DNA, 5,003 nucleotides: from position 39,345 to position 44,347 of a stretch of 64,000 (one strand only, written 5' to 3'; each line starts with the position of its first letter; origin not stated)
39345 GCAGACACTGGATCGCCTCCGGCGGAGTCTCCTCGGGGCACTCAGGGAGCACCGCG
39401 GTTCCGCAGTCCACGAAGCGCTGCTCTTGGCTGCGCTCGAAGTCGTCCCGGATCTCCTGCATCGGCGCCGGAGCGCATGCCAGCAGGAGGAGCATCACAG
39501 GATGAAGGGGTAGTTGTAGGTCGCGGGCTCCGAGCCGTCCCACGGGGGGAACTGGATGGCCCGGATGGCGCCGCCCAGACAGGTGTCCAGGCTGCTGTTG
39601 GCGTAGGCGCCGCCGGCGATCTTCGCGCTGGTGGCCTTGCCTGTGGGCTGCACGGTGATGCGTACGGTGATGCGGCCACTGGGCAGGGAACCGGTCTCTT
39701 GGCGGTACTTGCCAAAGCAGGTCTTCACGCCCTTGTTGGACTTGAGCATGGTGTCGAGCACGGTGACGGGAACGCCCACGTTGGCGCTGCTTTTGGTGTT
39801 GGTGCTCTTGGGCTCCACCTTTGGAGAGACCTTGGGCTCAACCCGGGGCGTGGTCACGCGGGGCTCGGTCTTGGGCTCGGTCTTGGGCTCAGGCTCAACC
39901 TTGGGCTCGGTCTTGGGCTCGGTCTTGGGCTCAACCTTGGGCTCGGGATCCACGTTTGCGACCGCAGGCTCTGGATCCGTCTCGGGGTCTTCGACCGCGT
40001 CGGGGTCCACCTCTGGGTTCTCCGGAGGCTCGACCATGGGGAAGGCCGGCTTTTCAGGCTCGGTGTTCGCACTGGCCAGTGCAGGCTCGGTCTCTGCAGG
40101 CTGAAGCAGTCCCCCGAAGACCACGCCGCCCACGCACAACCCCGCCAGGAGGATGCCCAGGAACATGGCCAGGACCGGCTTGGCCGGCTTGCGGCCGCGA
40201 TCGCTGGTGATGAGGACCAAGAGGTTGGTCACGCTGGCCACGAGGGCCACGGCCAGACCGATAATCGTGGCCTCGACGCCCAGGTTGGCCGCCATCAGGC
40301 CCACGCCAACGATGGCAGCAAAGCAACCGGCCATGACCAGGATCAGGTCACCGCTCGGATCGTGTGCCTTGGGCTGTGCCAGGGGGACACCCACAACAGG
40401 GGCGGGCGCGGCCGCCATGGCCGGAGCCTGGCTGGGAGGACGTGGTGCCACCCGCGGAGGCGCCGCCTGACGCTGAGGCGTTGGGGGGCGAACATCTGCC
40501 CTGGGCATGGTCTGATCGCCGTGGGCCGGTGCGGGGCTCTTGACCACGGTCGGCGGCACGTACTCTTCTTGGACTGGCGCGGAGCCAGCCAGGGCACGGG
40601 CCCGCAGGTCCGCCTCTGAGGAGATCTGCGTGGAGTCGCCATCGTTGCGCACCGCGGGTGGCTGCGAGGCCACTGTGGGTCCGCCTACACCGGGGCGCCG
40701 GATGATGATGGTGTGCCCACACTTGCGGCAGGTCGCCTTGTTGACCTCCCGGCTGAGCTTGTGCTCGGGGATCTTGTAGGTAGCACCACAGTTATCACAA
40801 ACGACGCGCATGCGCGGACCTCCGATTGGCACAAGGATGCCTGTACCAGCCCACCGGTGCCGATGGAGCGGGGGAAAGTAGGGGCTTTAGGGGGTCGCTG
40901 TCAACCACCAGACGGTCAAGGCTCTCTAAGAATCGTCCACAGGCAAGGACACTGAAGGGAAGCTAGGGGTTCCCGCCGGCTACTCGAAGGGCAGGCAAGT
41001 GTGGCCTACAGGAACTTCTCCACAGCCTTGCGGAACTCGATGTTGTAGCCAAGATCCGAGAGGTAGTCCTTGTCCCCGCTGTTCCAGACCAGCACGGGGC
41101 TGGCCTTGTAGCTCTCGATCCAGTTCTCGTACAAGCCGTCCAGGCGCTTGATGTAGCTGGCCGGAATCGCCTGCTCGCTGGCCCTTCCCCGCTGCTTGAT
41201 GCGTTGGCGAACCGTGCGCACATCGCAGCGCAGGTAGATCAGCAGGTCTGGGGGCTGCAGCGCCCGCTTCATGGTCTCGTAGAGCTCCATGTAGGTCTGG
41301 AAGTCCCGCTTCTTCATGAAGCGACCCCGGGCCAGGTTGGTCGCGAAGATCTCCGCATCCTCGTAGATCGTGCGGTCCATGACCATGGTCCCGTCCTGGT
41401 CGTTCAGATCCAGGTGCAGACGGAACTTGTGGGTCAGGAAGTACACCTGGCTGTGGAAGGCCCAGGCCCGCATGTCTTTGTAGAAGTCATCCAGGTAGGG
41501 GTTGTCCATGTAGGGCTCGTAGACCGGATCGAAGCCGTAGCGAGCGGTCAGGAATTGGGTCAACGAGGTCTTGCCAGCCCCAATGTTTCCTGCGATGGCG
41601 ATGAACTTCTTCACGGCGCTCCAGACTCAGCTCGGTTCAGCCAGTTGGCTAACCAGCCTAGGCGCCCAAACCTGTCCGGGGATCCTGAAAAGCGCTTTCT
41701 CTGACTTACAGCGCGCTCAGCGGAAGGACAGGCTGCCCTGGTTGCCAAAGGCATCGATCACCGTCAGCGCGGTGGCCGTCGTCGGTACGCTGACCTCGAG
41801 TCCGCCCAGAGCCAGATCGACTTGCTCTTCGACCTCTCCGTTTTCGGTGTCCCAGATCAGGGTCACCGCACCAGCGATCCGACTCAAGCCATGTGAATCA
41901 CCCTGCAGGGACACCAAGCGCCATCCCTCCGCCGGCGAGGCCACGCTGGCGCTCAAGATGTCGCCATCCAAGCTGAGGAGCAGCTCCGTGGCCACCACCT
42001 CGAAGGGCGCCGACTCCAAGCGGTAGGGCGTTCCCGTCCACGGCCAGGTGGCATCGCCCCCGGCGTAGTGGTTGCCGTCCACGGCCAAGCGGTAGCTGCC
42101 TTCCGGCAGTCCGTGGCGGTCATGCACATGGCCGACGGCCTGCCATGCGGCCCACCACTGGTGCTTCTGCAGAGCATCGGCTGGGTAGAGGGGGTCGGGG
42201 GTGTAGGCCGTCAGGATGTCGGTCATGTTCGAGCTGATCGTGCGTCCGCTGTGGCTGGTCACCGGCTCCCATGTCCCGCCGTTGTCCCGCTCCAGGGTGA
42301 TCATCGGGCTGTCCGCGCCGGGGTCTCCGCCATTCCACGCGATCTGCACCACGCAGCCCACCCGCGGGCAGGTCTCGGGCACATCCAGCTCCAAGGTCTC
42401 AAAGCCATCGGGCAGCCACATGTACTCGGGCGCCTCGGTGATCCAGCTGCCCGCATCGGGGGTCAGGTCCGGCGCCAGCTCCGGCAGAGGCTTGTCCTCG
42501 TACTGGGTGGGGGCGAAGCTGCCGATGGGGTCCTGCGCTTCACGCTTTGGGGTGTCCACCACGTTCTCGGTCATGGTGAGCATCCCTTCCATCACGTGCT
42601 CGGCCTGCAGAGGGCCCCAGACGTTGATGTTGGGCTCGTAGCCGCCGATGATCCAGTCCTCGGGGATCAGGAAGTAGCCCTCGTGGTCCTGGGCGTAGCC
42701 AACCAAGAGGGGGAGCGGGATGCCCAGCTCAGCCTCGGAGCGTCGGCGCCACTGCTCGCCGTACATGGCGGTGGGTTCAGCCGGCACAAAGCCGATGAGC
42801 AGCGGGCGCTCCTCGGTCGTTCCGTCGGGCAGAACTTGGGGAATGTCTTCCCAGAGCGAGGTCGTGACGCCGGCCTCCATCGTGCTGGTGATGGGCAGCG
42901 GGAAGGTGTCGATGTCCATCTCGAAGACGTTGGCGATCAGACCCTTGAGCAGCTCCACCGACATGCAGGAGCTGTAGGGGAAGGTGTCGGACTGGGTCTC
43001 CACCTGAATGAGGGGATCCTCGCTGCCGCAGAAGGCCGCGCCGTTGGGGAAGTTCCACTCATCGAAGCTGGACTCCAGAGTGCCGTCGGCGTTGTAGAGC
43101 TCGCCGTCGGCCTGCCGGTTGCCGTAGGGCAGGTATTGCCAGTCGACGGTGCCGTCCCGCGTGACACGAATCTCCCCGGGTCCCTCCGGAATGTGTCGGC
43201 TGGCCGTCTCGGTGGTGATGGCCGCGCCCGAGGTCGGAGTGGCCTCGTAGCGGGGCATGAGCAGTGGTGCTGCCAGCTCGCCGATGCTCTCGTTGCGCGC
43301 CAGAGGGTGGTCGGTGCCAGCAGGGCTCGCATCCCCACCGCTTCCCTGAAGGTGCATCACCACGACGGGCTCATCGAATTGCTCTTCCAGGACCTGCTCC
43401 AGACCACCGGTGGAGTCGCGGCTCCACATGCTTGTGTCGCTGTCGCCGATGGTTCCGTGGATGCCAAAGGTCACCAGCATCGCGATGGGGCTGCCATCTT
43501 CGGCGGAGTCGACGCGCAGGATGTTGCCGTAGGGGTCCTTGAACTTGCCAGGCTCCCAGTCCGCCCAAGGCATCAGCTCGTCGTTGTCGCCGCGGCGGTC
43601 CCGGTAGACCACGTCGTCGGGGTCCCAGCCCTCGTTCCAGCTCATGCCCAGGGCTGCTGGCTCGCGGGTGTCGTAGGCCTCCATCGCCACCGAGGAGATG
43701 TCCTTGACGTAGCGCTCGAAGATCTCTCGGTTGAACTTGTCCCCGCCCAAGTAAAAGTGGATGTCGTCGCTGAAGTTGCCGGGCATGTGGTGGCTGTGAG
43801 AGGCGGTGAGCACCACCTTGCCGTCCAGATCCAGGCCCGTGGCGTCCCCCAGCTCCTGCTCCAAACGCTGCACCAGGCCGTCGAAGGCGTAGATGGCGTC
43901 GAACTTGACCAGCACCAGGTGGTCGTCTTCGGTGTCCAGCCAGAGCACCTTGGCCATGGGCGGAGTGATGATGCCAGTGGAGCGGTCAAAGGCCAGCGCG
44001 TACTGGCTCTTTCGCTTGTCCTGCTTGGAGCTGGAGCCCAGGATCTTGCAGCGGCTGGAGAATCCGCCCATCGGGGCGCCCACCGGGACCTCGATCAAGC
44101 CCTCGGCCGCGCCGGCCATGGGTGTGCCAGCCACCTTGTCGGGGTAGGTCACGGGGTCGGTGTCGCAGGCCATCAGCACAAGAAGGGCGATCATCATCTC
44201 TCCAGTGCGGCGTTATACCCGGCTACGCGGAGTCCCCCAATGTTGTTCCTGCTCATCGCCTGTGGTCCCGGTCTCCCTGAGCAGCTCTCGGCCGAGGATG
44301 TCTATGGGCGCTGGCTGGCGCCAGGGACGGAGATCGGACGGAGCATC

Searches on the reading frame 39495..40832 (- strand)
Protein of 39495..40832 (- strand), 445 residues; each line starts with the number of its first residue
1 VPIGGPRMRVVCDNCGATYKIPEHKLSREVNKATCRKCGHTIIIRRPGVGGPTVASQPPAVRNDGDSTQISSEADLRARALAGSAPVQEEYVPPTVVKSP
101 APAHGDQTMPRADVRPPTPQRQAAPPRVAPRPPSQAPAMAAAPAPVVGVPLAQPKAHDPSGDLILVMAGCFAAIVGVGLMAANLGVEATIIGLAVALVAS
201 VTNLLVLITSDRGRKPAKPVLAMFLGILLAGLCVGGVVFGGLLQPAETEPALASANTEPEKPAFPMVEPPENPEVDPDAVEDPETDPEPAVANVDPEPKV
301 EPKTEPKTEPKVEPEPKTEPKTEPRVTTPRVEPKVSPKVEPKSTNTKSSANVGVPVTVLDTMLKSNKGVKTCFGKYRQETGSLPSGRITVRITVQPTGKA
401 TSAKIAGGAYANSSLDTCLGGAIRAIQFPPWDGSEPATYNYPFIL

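Call 27: search_protein_families(library=pfam, proteins=[window:39495-40832:-], max_evalue=0.00001)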
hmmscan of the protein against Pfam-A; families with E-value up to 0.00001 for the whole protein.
window:39495-40832:- (445 aa): 2 families
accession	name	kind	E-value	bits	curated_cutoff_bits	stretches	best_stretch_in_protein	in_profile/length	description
PF13717.11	Zn_ribbon_4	-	3.1e-10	40.2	30.3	1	8-42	1-35/36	zinc-ribbon domain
PF11833.13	CPP1-like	-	7.3e-06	26.2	28.4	0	135-245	68-168/196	Protein CHAPERONE-LIKE PROTEIN OF POR1-like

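Call 55: search_protein_families(library=ncbifam, proteins=[window:39495-40811:-], max_evalue=0.01)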
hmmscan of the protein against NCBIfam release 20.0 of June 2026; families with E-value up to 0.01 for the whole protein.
window:39495-40811:- (438 aa): 6 families
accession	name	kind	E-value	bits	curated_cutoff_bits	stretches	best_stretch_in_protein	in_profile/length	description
NF033761.1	gliding_GltJ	equivalog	1.1e-15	57.9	450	2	1-53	1-53/671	adventurous gliding motility protein GltJ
NF033768.1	myxo_SS_tail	domain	4.4e-11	42.8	40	1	357-438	12-91/92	AgmX/PglI C-terminal domain-containing protein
NF033760.1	gliding_GltG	equivalog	8.3e-09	34.5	650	1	361-438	569-645/650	adventurous gliding motility protein GltG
TIGR02098.1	MJ0042_CXXC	domain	3.1e-06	26.8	20.9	1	1-35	1-35/38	MJ0042-type zinc finger domain-containing protein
TIGR01352.1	tonB_Cterm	subfamily_domain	0.00023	21.5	27.1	1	368-433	2-68/76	TonB family protein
NF008084.0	PRK10819.1-5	equivalog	0.0015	18.5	315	1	214-342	14-139/249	TonB system transport protein TonB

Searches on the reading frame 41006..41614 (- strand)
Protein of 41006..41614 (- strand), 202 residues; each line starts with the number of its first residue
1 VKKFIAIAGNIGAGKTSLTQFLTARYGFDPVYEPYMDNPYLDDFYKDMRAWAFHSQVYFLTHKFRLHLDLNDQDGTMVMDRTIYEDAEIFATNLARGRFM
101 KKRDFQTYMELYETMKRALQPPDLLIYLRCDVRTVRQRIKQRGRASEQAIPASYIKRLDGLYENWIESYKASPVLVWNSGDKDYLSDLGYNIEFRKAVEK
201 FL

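Call 48: search_protein_families(library=pfam, proteins=[window:41006-41614:-], max_evalue=0.001)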
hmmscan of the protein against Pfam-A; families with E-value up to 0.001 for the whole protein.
window:41006-41614:- (202 aa): 3 families
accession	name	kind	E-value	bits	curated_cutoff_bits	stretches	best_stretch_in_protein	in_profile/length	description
PF01712.25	dNK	-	1.5e-51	175.5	27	1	5-186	1-186/203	Deoxynucleoside kinase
PF13238.12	AAA_18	-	3.8e-06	27.8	29.4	1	5-144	1-113/128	AAA domain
PF13207.12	AAA_17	-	0.00052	20.8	27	0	83-145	65-128/136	AAA domain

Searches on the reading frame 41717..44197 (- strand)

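Call 27: search_protein_families(library=pfam, proteins=[window:41717-44197:-], max_evalue=0.00001)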
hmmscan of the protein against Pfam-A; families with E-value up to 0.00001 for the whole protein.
window:41717-44197:- (826 aa): 1 family
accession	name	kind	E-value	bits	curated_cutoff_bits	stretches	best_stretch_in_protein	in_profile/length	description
PF04734.18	Ceramidase_alk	-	2.7e-11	43.3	32.1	1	72-292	28-256/509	Neutral/alkaline non-lysosomal ceramidase, N-terminal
